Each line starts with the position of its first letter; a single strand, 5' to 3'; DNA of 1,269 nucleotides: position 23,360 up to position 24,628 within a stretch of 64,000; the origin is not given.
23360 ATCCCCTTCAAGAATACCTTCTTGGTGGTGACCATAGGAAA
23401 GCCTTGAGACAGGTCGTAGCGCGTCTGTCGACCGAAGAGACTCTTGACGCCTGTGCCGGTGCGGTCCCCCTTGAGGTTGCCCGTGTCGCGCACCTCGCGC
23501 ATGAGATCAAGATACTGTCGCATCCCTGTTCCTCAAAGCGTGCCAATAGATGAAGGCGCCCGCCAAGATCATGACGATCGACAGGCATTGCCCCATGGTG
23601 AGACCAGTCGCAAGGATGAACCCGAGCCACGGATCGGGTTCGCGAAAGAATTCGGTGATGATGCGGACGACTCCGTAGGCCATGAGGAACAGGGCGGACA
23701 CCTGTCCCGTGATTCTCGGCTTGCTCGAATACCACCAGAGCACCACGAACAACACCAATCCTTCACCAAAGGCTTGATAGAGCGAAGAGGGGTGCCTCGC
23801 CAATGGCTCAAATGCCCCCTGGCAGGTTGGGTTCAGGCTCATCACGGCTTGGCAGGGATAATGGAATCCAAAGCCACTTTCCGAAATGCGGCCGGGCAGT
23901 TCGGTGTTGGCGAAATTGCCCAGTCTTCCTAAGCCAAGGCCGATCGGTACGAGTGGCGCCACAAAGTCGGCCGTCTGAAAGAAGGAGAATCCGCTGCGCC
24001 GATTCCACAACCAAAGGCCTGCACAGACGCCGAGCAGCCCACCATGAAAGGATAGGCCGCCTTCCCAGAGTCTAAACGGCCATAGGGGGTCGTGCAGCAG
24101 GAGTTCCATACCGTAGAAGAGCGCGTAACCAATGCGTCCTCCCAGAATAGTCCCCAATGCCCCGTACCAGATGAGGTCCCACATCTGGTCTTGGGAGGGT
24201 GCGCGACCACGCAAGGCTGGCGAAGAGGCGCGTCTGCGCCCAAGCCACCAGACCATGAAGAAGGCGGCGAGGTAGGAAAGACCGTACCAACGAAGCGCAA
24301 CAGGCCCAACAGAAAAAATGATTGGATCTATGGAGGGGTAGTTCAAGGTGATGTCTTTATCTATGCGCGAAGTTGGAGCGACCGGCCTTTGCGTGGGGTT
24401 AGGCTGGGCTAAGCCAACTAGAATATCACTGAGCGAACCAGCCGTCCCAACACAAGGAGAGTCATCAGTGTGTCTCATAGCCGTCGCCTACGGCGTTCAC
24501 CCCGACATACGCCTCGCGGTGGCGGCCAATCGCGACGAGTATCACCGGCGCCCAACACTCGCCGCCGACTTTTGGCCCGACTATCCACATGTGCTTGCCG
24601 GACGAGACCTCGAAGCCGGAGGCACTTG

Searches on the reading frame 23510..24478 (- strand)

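Call 68: search_protein_families(library=pfam, proteins=[window:23510-24478:-], max_evalue=0.00001)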
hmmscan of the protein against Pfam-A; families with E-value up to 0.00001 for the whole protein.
window:23510-24478:- (323 aa): 1 family
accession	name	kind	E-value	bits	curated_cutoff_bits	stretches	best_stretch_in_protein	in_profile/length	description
PF01790.23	LGT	-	6.4e-70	235.6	24.9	1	52-312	1-239/240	Prolipoprotein diacylglyceryl transferase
